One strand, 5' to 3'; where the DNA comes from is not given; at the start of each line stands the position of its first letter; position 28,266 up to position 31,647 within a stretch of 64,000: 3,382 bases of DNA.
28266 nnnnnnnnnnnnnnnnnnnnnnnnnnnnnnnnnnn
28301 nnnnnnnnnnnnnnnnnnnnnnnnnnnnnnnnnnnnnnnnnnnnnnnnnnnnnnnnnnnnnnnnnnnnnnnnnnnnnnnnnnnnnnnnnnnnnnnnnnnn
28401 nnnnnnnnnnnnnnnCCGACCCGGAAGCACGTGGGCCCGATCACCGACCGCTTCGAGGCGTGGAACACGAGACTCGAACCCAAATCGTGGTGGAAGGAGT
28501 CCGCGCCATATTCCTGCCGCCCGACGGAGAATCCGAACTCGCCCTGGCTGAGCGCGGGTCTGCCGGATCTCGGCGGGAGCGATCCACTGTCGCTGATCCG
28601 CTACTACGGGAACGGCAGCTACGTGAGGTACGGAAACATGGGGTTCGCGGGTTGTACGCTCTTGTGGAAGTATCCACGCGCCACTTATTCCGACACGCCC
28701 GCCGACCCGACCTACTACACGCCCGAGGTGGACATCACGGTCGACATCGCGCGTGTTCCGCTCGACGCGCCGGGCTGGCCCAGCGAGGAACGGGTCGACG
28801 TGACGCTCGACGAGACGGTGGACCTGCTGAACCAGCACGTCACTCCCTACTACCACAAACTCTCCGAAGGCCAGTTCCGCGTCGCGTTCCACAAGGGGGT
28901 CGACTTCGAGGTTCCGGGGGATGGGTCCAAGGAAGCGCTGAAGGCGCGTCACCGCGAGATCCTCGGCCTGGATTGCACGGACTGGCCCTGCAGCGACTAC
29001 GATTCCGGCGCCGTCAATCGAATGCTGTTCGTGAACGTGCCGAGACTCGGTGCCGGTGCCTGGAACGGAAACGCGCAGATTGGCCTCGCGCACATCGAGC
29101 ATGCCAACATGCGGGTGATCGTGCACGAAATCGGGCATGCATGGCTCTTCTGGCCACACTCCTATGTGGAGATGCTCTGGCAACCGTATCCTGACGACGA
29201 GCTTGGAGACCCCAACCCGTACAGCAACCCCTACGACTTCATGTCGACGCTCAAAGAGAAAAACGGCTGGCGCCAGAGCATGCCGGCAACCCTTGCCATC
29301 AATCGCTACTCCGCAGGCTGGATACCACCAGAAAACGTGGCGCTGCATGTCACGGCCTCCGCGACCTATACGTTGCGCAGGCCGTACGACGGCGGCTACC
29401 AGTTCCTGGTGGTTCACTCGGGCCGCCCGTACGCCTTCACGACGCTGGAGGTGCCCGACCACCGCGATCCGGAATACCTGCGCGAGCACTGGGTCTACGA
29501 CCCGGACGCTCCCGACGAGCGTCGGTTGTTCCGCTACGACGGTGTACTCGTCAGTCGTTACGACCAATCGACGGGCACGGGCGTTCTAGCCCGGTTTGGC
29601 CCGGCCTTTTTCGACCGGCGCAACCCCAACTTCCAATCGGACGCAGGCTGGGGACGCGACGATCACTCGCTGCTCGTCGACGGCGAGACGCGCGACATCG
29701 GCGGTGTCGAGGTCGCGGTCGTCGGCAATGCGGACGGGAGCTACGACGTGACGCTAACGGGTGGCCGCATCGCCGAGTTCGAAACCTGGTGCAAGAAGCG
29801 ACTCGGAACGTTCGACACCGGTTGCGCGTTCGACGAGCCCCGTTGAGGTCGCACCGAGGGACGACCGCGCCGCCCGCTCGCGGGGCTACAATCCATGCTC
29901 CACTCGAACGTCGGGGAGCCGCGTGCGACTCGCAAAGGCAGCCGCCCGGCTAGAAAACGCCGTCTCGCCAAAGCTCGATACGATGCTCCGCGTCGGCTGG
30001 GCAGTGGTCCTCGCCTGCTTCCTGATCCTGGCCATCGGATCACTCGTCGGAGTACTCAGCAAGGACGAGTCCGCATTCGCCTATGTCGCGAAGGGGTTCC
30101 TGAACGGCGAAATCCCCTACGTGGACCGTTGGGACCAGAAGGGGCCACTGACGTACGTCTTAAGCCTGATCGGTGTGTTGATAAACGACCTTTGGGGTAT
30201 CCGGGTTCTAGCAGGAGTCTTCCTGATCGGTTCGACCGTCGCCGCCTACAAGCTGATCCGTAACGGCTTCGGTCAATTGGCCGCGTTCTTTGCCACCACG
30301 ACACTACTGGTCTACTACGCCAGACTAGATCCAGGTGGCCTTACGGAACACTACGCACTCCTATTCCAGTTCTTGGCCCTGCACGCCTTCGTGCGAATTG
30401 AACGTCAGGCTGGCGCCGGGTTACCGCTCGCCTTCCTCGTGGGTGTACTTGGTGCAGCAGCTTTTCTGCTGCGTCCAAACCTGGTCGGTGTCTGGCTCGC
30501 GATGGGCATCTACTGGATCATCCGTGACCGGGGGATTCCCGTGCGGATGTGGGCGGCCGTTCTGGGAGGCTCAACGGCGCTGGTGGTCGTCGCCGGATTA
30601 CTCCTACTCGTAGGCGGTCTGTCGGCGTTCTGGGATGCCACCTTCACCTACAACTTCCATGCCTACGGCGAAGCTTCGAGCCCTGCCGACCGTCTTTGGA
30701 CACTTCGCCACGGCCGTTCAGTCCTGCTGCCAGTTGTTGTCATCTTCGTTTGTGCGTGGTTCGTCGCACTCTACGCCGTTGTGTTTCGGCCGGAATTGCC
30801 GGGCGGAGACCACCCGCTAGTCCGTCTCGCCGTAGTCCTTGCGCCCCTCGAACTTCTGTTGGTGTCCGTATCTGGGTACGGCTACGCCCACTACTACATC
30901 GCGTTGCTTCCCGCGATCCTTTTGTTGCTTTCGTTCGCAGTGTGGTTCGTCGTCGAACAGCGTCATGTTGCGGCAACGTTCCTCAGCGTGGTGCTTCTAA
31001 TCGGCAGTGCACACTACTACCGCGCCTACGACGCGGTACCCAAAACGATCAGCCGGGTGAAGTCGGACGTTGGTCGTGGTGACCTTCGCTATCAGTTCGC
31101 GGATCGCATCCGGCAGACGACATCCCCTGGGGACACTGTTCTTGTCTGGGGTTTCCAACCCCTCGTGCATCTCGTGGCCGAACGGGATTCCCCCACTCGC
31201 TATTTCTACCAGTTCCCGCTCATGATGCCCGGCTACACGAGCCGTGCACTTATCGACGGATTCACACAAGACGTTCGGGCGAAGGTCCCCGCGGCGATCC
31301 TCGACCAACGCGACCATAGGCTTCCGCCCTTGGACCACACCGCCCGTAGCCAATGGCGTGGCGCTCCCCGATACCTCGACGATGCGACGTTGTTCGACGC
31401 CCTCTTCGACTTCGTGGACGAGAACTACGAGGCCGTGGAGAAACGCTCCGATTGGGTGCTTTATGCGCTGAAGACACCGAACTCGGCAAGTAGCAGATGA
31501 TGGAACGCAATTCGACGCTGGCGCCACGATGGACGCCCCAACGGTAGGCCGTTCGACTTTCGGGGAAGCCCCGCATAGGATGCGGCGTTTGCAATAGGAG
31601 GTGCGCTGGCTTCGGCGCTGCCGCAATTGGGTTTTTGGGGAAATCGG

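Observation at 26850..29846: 998-aa protein: ancient internal duplication of an unassigned module fused to an HExxH metallopeptidase-like domain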

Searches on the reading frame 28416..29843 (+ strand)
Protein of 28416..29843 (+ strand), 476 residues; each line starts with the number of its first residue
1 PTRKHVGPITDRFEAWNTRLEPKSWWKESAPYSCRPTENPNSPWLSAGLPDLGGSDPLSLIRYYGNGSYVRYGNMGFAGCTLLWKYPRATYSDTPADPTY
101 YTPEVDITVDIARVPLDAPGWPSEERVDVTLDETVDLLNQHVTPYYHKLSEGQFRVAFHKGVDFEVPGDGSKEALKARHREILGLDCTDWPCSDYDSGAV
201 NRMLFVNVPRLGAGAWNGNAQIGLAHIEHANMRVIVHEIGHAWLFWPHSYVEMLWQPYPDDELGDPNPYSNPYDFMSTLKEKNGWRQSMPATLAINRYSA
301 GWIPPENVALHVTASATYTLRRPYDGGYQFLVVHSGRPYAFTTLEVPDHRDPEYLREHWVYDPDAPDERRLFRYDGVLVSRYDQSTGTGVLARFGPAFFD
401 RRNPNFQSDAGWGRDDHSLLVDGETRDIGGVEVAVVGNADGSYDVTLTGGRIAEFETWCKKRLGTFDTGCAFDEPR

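Call 13: find_homologous_proteins(query=window:28416-29843:+, max_evalue=0.001)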
Query window:28416-29843:+ (476 aa): 236 proteins with E <= 0.001 among 8000 candidates; the best 120 are listed.
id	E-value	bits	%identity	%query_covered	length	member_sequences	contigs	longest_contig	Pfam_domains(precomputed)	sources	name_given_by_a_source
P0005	6.5e-258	874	74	100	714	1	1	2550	-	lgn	-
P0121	4.5e-168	578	57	98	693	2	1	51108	PF13946.12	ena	-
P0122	4.0e-167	575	55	98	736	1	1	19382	-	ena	-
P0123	2.1e-166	573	57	95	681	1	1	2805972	PF13946.12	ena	-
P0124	4.5e-166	571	55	96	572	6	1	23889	-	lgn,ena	-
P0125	2.7e-165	569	56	98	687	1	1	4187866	PF13946.12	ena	-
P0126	3.3e-165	569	56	99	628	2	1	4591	PF22352.3,PF17963.8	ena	-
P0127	3.4e-164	565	54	98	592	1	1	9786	-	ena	-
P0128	7.9e-164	564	55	97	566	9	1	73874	-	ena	-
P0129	2.4e-163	562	55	98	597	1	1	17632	-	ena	-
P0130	6.7e-163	561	54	98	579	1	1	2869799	-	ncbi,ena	-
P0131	7.2e-163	561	56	97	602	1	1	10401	-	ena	-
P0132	8.0e-163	561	55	97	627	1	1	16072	PF22352.3,PF18911.7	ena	-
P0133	8.5e-163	561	55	97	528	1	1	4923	-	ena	-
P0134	2.4e-162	559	55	98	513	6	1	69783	-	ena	-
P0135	2.9e-162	559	55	98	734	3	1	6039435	-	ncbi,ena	-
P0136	2.0e-161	556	54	98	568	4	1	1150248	-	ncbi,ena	-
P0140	2.3e-160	553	55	96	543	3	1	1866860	-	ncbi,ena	-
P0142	3.8e-160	552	56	97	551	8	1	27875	-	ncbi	-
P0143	6.8e-160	551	55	98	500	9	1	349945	-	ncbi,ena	-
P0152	3.0e-159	549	53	98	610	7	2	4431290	-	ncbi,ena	-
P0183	1.2e-155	537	53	98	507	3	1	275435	-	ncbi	-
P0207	1.7e-153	530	53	97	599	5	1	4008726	-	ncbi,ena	-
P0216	2.9e-152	526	51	97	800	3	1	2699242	-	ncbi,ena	-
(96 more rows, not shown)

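Call 15: list_cluster_members(proteins=[P0130, P0135, P0136, P0140, P0142, P0143, P0152, P0183, P0207, P0216])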
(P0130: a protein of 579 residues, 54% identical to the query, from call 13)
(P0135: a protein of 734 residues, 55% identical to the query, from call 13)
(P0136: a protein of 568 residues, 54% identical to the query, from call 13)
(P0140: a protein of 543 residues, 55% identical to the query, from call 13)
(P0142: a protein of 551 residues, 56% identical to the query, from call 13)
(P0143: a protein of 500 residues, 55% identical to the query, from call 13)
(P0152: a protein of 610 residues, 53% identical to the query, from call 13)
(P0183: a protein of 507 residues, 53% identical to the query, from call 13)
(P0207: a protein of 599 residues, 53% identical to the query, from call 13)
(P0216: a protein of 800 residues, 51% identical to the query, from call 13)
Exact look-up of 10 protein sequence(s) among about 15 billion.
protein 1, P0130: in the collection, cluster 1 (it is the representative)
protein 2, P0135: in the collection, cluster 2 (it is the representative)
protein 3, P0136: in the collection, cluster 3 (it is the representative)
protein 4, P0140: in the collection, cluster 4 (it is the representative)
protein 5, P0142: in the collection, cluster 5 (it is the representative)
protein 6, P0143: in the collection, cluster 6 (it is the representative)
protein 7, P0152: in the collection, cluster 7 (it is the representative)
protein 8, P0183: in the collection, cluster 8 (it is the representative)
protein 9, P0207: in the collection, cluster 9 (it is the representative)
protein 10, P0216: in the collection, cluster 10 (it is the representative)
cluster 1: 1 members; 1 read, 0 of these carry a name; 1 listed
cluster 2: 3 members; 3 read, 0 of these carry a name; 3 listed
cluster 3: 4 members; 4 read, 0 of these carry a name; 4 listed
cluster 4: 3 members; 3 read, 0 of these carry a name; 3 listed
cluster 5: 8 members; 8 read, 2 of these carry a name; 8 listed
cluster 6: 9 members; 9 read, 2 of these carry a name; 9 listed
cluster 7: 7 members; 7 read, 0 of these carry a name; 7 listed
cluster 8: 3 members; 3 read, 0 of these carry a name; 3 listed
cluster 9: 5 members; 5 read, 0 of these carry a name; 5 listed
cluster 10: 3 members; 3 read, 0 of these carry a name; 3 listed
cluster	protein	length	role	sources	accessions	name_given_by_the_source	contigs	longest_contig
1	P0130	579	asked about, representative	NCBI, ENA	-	-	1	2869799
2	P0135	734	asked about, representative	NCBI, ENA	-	-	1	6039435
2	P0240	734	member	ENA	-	-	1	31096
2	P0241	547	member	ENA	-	-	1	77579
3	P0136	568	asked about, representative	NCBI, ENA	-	-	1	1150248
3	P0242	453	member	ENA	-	-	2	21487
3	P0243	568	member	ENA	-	-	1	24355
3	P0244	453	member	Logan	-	-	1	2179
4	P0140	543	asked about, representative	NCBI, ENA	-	-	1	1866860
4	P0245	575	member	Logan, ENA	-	-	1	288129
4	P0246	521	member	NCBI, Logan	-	-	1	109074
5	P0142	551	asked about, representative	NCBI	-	-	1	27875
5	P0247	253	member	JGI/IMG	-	hypothetical protein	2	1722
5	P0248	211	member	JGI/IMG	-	hypothetical protein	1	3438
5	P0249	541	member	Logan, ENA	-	-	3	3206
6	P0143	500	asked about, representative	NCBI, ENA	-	-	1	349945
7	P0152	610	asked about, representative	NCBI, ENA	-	-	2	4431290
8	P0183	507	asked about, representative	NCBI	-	-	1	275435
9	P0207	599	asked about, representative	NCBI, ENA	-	-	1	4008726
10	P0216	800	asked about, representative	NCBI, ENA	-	-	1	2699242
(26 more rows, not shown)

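Call 17: search_solved_structures(query=A1, max_evalue=10, show_alignments=2)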
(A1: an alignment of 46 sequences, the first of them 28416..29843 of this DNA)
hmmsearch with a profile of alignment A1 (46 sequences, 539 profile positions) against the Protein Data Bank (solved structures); distinct sequences matched with E-value up to 10: 3.
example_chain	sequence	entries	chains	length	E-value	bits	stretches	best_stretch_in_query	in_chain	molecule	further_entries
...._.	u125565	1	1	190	0.47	12.1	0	197-231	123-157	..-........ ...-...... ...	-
7smj_A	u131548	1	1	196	0.55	11.9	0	197-231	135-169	AI-designed TIM-barrel F2N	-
8jca_B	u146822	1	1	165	0.71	11.5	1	368-420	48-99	Pleckstrin homology domain-containing family M member 2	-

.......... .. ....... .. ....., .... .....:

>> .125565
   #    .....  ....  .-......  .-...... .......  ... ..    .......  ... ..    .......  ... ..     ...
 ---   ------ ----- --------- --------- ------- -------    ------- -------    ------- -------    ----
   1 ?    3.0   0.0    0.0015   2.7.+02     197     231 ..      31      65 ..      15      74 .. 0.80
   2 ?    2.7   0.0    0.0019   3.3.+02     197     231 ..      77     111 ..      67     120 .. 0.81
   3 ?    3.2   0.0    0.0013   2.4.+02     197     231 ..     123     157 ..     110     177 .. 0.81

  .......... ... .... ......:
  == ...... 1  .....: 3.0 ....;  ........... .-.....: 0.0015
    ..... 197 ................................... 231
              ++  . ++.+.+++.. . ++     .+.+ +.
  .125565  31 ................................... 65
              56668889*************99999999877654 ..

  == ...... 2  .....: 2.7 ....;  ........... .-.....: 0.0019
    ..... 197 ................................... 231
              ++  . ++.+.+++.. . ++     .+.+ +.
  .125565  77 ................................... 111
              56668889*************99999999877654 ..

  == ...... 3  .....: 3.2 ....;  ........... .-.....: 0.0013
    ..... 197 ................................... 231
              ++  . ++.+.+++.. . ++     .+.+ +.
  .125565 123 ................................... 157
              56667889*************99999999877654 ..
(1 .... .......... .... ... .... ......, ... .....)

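Call 23: predict_structure(alignment_id=A1)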
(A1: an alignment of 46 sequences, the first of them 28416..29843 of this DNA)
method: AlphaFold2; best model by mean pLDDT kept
length: 476 residues; sequences in the alignment: 46
mean_pLDDT: 80.8   pTM: 0.85
mean pLDDT of the five models: 80.8, 80.0, 79.5, 78.7, 78.6
residues with pLDDT >= 90: 230; 70-90: 137; 50-70: 52; < 50: 57
segments of 3 or more residues with pLDDT < 50: 1-13, 27-31, 54-68, 73-79, 93-99, 194-197
pLDDT, mean of each block of 10 residues (from residue 1): 36 50 53 58 82 51 41 47 73 48 83 92 86 98 95 92 95 88 70 52 88 80 93 93 85 90 90 85 88 87 84 97 92 88 94 89 95 96 76 87 94 95 97 98 97 85 74 64
secondary structure, 60 per line:
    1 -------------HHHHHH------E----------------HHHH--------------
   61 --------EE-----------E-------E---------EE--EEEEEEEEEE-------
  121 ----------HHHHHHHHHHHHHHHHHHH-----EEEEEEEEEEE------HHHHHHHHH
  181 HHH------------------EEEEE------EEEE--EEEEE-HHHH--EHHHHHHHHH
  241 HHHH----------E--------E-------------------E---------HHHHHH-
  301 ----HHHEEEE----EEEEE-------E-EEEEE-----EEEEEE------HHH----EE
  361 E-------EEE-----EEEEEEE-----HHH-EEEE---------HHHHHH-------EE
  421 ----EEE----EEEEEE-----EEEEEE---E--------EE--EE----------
elements in order: H14-19 H43-46 E104-113 H131-149 E155-165 H172-183 E202-206 E213-216 E219-223 H225-228 H232-244 H294-299 E308-311 E316-320 E330-334 E340-345 E359-361 E369-371 E377-383 E393-396 H406-411 E425-427 E432-437 E443-448
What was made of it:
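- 28713..29330 (+): Metzincin-like catalytic core (aa 622-827). AF2 shows alpha/beta elements, with the active-site helix at domain residues 232-244 (call 23).
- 29331..29843 (+): C-terminal beta-rich sub-domain of the peptidase module (aa 828-998), ending in a conserved Cys981...Cys992 pair. AF2 strands, pLDDT mostly 85-98 (call 23).
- On Metzincin clan of zinc metallopeptidases: It lies in a predicted helix, domain residues 232-244 (call 23).
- AF2 pLDDT 80.8, pTM 0.85 (call 23).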

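Call 26: fold_search(model_id=the predicted structure, library=pdb)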
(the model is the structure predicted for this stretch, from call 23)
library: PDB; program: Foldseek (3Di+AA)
matches with E <= 10: 402; with E <= 0.001: 0
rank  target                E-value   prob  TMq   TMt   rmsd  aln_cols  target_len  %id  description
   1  9qdi_C                5.1e-03  0.94  0.18  0.20   9.3       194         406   14  Crystal structure of BF3526 peptidase from Bacteroides fragilis in complex with a peptide (released 2025-07-16)
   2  4yu6_A                6.0e-03  0.95  0.31  0.21  17.1       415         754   11  Crystal structure of Bacillus anthracis immune inhibitor A2 peptidase zymogen (released 2015-10-28)
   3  4yu5_A                7.6e-03  0.80  0.25  0.18  17.9       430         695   11  Crystal structure of selenomethionine variant of Bacillus anthracis immune inhibitor A2 peptidase zymogen (released 2015-10-28)
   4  6yjm_A                9.0e-03  0.98  0.24  0.46   9.1       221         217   15  Crystal Structure of the Catalytic Domain of ADAMTS-5 in Complex with the Inhibitor GLPG1972 (released 2021-04-14)
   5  4yu5_B                1.0e-02  0.82  0.25  0.18  19.2       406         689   12  Crystal structure of selenomethionine variant of Bacillus anthracis immune inhibitor A2 peptidase zymogen (released 2015-10-28)
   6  4w5n_A                1.1e-02  0.18  0.17  0.12  18.5       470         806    6  The Crystal Structure of Human Argonaute2 Bound to a Defined Guide RNA (released 2014-11-12)
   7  4yu6_B                2.1e-02  0.93  0.28  0.20   9.5       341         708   10  Crystal structure of Bacillus anthracis immune inhibitor A2 peptidase zymogen (released 2015-10-28)
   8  5js1_A                2.6e-02  0.28  0.15  0.10  19.3       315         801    8  Human Argonaute2 Bound to an siRNA (released 2016-07-20)
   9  5y2z_E                4.4e-02  0.69  0.17  0.17   7.6       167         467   10  Crystal structure of human LGI1 EPTP-ADAM22 complex (released 2018-05-02)
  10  4olb_A                5.2e-02  0.18  0.15  0.10  17.9       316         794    9  Crystal Structure of Human Argonaute2 Bound to Tryptophan (released 2014-02-05)
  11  5y2z_G                6.5e-02  0.47  0.15  0.15   8.4       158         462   11  Crystal structure of human LGI1 EPTP-ADAM22 complex (released 2018-05-02)
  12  5y2z_I                9.1e-02  0.57  0.17  0.17   7.8       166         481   10  Crystal structure of human LGI1 EPTP-ADAM22 complex (released 2018-05-02)
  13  3lea_B                1.5e-01  0.47  0.23  0.38  10.2       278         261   12  Crystal structure of the catalytic domain of TACE with Isoindolinone-biphenyl-hydantoin inhibitor (released 2010-12-08)
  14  3lea_A                1.6e-01  0.51  0.23  0.37   8.9       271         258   10  Crystal structure of the catalytic domain of TACE with Isoindolinone-biphenyl-hydantoin inhibitor (released 2010-12-08)
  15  3o64_B                1.9e-01  0.51  0.23  0.39   8.7       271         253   11  Crystal structure of catalytic domain of TACE with 2-(2-Aminothiazol-4-yl)pyrrolidine-Based Tartrate Diamides (released 2011-04-20)
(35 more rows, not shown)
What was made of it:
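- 28713..29330 (+): Foldseek hits are M64, M6, ADAMTS-5 and TACE (call 26).
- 29331..29843 (+): The Foldseek alignment to InhA2 spans 415 columns and so extends beyond the catalytic core (call 26).
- On Metzincin clan of zinc metallopeptidases: However, E >= 5e-3 and TM <= 0.46 (call 26).
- Closest known: M64 igalysins. Same: BF3526 is the best Foldseek hit (E=5e-3, probability 0.94; call 26).
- Closest known: M6 immune inhibitor A. Same: It gives the longest structural alignment, 415 columns at probability 0.95, reaching into the beta-rich domain after the catalytic core (call 26).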

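Call 43: search_protein_families(library=ncbifam, alignment_id=A1, max_evalue=1)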
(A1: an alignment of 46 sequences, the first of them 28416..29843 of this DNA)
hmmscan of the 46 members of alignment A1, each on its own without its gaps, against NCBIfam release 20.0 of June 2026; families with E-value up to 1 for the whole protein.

A. member 1, window:28416-29843:+ (476 aa): 1 family
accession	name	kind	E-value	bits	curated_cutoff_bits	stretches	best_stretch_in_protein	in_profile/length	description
TIGR03296.1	M6dom_TIGR03296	domain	0.0012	18.8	110.8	1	227-314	162-239/286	M6 family metalloprotease domain-containing protein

B. families by the number of members that match (of 46 scanned): 9 families
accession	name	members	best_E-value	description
TIGR03296.1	M6dom_TIGR03296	31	1.2e-05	M6 family metalloprotease domain-containing protein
NF058595.1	invert_tail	6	0.00048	lipo-invert putative C-terminal anchoring domain-containing protein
NF041057.1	Rcas_1661_fam_Se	4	0.024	Rcas_1661 family thioredoxin-like (seleno)lipoprotein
NF047847.2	SS_mature_LptM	2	0.31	LPS translocon maturation chaperone LptM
NF037973.1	metallo_SslE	1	0.02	lipoprotein metalloprotease SslE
NF053527.1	lipo_Cory_WKLS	1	0.078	WKL family lipoprotein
TIGR04203.1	RPT_S_cricet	1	0.15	TIGR04203-type repeat-containing surface protein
NF012211.1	tand_rpt_95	1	0.18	tandem-95 repeat protein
NF033186.1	internalin_K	1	0.79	class 1 internalin InlK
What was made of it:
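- Closest known: M6 immune inhibitor A. Same: It is the only peptidase profile with a recurrent sequence signal: 31 of 46 family members, best E=1.2e-5, covering the HExxH region (call 43).
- TIGR03296 matches weakly in 31 of 46 members, best E=1.2e-5 (call 43).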

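Call 44: search_protein_families(library=pfam, alignment_id=A1, max_evalue=1)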
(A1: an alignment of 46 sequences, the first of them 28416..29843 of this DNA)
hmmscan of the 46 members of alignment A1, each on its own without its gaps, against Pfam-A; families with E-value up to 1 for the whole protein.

A. member 1, window:28416-29843:+ (476 aa): 0 families

B. families by the number of members that match (of 46 scanned): 9 families
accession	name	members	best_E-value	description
PF10462.15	Peptidase_M66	8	0.0087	Peptidase M66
PF13398.12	Peptidase_M50B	3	0.16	Peptidase M50B-like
PF22352.2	K319L-like_PKD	1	0.016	K319L-like, PKD domain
PF06889.16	DUF1266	1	0.02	Protein of unknown function (DUF1266)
PF15713.10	PTPRCAP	1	0.041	Protein tyrosine phosphatase receptor type C-associated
PF19950.4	DUF6412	1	0.052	Family of unknown function (DUF6412)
PF19135.5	DUF5818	1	0.11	Protein of unknown function (DUF5818)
PF09565.16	RE_NgoFVII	1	0.16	NgoFVII restriction endonuclease N-terminal PLD domain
PF22686.1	Alg17C_C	1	0.2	Exo-oligoalginate lyase-like, C-terminal domain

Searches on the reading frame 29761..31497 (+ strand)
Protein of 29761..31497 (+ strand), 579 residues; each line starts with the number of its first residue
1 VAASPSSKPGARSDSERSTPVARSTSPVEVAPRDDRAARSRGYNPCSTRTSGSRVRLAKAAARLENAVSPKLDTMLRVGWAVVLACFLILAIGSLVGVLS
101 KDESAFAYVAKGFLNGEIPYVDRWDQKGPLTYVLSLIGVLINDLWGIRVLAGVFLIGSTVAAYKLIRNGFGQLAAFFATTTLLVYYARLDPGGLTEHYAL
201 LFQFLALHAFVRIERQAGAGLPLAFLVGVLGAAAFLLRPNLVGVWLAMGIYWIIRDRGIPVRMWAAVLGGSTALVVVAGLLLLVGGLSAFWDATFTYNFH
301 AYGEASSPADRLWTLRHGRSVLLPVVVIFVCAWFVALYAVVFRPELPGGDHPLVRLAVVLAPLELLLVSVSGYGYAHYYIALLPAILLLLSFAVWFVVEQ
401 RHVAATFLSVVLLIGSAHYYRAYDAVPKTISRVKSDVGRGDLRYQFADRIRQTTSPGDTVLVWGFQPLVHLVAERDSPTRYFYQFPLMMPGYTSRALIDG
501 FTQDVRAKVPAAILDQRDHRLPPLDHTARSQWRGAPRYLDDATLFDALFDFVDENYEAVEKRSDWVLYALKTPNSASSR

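Call 12: search_protein_families(library=pfam, proteins=[window:29761-31497:+], max_evalue=0.001)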
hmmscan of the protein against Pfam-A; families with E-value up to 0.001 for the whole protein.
window:29761-31497:+ (579 aa): 1 family
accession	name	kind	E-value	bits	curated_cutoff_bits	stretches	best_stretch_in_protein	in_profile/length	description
PF13231.12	PMT_2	-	4.7e-05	24.1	26.1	1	136-278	12-155/160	Dolichyl-phosphate-mannose-protein mannosyltransferase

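Call 54: search_protein_families(library=pfam, proteins=[window:30016-31497:+], max_evalue=0.01)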
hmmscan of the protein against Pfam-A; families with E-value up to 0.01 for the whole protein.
window:30016-31497:+ (494 aa): 2 families
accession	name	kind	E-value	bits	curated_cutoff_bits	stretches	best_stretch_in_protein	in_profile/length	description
PF13231.12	PMT_2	-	3.5e-05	24.5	26.1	1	51-193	12-155/160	Dolichyl-phosphate-mannose-protein mannosyltransferase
PF25221.1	5TMH_Lnb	-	0.0094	16.4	25.2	1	272-336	70-138/144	Lnb transmembrane domain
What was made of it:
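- The gene lies in an apparent insertion between murJ and ribF (calls 12, 54).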
